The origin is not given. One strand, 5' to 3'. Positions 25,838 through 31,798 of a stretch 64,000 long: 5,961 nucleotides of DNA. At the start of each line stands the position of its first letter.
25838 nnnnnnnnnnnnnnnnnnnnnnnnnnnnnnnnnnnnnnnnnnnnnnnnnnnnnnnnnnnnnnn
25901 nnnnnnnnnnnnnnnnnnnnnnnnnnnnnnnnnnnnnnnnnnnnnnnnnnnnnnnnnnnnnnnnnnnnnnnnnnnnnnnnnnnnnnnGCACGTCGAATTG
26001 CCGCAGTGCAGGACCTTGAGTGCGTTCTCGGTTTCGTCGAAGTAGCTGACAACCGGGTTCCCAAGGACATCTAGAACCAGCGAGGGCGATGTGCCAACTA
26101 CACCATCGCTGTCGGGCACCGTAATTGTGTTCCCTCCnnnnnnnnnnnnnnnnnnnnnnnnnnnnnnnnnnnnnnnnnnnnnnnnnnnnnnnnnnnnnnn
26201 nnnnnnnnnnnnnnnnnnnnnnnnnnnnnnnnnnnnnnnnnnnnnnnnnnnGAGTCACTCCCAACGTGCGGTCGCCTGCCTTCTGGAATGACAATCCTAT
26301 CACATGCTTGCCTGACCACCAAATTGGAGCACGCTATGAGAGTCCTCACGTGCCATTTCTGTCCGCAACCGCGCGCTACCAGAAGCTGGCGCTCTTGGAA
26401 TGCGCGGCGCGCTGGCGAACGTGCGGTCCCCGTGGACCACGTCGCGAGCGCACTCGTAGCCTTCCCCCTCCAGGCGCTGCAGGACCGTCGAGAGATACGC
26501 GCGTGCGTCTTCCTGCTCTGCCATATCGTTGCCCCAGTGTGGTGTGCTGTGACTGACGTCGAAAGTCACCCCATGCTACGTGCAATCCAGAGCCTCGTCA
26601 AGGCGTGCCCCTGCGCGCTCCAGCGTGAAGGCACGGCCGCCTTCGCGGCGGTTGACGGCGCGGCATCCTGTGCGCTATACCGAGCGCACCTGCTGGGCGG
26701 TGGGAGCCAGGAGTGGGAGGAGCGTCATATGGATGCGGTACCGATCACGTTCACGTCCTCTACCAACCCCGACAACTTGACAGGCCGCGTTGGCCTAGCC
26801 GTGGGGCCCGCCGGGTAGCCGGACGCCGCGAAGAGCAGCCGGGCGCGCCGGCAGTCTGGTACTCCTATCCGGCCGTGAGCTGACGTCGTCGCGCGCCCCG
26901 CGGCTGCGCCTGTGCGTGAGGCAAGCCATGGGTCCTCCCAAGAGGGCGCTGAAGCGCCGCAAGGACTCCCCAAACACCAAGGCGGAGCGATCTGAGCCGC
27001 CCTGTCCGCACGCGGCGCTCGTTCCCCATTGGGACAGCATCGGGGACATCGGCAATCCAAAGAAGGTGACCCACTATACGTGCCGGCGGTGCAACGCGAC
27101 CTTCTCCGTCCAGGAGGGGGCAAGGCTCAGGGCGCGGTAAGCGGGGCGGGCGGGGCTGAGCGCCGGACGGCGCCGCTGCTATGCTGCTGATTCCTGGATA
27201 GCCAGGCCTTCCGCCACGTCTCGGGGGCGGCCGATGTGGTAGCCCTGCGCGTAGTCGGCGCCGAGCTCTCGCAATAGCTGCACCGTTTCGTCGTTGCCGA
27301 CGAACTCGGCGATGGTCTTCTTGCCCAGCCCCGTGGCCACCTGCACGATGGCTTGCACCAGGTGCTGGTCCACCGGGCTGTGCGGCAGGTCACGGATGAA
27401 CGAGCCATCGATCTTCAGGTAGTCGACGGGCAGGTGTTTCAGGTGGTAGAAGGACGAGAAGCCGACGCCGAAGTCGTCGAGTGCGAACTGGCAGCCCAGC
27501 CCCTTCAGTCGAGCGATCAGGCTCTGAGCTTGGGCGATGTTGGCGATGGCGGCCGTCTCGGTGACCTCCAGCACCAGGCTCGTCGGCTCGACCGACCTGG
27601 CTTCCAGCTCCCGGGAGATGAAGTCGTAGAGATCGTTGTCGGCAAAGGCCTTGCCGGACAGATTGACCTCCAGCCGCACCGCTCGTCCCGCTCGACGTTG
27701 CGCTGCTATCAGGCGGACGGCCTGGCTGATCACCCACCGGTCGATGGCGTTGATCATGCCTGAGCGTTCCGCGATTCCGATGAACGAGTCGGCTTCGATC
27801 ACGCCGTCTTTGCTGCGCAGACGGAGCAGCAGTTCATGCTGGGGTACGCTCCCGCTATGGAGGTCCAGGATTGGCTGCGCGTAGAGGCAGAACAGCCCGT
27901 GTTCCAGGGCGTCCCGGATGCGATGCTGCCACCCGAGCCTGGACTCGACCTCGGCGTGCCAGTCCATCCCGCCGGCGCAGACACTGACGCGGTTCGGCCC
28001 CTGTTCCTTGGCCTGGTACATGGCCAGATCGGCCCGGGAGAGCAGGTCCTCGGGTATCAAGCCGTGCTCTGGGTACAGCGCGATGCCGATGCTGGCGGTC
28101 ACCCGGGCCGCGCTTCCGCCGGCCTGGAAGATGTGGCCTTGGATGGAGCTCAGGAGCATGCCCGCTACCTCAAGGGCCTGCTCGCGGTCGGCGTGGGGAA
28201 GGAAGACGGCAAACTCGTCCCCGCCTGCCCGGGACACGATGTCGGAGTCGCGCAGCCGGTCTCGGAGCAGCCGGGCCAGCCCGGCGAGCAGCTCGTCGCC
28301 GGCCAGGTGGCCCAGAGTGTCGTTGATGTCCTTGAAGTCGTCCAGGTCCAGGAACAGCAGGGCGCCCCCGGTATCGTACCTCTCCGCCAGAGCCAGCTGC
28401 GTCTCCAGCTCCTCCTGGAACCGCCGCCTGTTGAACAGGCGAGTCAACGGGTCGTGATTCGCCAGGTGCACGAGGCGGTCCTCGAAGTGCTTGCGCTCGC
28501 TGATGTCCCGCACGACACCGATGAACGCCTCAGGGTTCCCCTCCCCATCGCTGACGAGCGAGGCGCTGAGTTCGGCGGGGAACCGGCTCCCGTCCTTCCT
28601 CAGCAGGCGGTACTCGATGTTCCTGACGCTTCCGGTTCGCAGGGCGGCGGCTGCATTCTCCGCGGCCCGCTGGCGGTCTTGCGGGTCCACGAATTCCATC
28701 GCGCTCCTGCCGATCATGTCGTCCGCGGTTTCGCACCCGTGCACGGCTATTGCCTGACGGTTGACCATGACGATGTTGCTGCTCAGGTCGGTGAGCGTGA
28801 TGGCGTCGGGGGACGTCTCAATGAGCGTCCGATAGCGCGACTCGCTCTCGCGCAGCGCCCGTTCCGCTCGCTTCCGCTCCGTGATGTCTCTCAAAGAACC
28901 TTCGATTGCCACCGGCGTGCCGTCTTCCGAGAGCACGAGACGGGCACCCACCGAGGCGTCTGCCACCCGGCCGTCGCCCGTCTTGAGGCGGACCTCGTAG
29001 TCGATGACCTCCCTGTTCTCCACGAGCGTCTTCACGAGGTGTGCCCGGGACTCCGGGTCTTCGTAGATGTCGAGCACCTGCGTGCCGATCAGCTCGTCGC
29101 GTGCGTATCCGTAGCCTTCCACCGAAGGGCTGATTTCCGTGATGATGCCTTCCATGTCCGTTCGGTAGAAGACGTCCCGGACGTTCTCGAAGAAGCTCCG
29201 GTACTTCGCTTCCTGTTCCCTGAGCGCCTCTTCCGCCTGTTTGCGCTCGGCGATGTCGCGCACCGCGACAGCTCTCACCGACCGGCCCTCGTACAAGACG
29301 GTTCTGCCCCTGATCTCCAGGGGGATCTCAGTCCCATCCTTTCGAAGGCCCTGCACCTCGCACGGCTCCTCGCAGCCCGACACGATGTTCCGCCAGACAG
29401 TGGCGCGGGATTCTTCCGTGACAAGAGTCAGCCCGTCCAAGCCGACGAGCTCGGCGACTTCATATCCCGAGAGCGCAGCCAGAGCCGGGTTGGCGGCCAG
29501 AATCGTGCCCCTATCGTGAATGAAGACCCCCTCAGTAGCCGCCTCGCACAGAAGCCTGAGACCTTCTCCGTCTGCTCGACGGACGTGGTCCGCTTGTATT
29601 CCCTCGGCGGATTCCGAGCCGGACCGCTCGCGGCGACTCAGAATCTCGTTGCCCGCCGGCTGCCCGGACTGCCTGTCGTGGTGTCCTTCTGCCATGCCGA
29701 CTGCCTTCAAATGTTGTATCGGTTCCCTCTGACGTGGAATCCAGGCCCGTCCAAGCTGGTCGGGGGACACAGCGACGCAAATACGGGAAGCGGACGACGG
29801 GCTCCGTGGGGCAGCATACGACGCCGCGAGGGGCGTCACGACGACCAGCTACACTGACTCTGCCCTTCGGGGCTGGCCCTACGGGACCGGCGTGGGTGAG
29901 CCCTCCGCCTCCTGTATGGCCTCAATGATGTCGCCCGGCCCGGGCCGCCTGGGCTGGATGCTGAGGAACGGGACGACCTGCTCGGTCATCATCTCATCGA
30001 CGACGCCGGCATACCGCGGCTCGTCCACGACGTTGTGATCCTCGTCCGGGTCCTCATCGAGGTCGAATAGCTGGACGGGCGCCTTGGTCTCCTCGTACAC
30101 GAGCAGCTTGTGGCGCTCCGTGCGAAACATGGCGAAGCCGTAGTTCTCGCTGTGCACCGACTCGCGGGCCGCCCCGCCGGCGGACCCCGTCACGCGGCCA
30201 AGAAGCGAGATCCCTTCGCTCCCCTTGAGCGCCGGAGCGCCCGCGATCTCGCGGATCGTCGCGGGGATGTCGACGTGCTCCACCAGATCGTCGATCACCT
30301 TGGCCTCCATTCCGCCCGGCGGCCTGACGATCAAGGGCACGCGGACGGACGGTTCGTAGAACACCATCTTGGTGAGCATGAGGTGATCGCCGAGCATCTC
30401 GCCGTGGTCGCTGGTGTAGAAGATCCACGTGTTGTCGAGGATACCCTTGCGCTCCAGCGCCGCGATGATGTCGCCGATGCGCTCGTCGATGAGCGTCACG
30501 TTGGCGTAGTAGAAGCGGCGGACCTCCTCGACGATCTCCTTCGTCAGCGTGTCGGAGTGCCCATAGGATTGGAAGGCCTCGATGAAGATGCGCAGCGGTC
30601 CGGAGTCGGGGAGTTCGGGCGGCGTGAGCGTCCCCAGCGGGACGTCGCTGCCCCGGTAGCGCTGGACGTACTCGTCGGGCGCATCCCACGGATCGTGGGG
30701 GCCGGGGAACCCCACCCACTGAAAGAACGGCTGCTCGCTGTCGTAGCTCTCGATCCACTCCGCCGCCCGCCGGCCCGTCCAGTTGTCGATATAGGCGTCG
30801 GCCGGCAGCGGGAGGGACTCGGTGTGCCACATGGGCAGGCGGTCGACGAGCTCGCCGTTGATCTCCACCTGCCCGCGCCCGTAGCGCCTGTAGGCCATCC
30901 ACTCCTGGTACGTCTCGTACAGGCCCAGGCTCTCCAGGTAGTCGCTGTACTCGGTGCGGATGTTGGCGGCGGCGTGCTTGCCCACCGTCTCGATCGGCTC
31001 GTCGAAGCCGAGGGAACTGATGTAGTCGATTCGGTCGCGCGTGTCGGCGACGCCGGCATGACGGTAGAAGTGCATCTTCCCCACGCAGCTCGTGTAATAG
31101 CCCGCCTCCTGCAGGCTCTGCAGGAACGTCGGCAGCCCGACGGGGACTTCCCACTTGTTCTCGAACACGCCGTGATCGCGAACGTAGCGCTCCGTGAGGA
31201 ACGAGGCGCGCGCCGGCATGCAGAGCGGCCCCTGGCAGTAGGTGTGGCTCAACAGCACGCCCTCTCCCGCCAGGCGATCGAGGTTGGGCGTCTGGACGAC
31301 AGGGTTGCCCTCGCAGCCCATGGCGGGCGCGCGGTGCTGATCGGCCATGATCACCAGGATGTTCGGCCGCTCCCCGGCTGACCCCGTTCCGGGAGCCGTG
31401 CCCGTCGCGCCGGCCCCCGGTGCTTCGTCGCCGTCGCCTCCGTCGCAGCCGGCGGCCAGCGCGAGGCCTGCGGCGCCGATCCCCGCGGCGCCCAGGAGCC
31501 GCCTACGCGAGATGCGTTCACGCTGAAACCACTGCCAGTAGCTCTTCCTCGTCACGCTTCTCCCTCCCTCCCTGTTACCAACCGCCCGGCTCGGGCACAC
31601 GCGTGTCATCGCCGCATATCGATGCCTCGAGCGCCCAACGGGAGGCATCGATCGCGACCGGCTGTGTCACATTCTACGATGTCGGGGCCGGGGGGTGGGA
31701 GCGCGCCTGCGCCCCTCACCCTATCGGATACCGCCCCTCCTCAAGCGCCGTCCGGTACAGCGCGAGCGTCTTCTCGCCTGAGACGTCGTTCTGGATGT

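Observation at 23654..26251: Fourteen tandem Cys-pair repeats (2 x 7) of a repeat type I cannot assign to a named family, on a secreted dockerin-tailed protein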

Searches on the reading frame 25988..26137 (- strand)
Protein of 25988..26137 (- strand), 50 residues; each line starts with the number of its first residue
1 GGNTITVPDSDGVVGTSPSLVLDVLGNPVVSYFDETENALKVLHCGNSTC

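Call 19: search_solved_structures(query=A2, max_evalue=10, show_alignments=3)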
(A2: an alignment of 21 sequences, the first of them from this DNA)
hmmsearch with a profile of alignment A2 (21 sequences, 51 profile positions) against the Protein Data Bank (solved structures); distinct sequences matched with E-value up to 10: 17.
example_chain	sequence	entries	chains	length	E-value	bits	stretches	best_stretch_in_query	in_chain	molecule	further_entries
5x2m_B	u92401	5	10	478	0.082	16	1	13-34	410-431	Taste receptor, type 1, member 3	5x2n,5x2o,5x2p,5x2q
6b7k_A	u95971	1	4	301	0.75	12.9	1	12-35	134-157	Endo-alpha-(1->5)-L-arabinanase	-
5yei_C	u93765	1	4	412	0.96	12.6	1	9-45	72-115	Aspartokinase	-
6az3_p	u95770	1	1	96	1.2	12.3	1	42-51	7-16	60S ribosomal protein L44, putative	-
3jcs_n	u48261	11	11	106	1.2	12.2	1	42-51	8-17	ribosomal protein L44e | eL42 | Putative 60S ribosomal protein L44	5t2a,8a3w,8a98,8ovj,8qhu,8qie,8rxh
3wjd_A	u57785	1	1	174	1.3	12.2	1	20-37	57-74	UPF0678 fatty acid-binding protein-like protein At1g79260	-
4ymy_A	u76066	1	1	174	1.3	12.2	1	21-37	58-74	UPF0678 fatty acid-binding protein-like protein At1g79260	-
7bbm_A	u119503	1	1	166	1.3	12.2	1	21-37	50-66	UPF0678 fatty acid-binding protein-like protein At1g79260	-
2a13_A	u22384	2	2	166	1.4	12.1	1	21-37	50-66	At1g79260 | Uncharacterized protein At1g79260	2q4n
3wjb_A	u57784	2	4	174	1.4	12.1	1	21-37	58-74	UPF0678 fatty acid-binding protein-like protein At1g79260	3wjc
3emm_A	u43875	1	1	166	1.4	12.1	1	21-37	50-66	Uncharacterized protein At1g79260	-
3wjf_A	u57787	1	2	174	1.4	12.1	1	21-37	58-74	UPF0678 fatty acid-binding protein-like protein At1g79260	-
3wjg_A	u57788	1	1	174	1.4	12.1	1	21-37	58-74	UPF0678 fatty acid-binding protein-like protein At1g79260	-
3wje_A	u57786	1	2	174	1.4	12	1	21-37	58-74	UPF0678 fatty acid-binding protein-like protein At1g79260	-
8rka_B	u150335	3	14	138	1.5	12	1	13-30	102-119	DUF1320 domain-containing protein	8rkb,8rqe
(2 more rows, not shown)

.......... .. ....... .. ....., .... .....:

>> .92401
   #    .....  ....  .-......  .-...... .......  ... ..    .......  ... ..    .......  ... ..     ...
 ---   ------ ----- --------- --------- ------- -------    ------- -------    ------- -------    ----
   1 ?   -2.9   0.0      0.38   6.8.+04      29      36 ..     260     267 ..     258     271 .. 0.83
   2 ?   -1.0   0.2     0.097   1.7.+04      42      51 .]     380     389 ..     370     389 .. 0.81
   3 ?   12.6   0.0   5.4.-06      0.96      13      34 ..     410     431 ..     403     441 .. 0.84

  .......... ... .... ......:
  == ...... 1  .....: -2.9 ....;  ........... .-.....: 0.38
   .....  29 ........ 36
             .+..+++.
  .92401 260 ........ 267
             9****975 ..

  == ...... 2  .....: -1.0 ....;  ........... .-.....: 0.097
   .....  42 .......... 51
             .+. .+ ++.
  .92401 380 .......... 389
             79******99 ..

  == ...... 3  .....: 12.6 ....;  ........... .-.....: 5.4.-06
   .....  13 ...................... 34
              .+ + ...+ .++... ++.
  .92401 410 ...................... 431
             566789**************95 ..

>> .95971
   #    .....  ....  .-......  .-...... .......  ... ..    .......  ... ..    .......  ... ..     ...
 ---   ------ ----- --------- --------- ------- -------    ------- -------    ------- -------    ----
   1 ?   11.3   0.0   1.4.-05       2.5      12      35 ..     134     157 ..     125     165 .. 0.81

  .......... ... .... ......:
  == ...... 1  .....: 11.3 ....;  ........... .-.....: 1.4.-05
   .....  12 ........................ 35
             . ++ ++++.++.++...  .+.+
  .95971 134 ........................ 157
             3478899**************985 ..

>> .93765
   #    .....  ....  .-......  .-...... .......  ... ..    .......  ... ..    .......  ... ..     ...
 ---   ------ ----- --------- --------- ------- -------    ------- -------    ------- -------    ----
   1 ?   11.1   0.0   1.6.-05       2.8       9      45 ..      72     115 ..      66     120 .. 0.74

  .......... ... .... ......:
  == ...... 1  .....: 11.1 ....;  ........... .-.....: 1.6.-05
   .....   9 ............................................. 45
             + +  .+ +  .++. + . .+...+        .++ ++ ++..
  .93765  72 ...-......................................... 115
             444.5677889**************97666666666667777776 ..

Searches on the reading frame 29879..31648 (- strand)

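Call 47: search_protein_families(library=pfam, proteins=[window:29879-31648:-], max_evalue=0.00001)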
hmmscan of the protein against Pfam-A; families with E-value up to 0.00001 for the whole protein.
window:29879-31648:- (589 aa): 3 families
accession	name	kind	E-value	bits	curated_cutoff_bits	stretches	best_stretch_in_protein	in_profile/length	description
PF00884.28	Sulfatase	-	3.9e-53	181.1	25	1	95-470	1-300/301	Sulfatase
PF16347.10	SGSH_C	-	3.7e-18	66.6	29.3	1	420-555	1-146/154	N-sulphoglucosamine sulphohydrolase, C-terminal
PF01663.27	Phosphodiest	-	1.1e-10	42.1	23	0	119-182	19-84/342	Type I phosphodiesterase / nucleotide pyrophosphatase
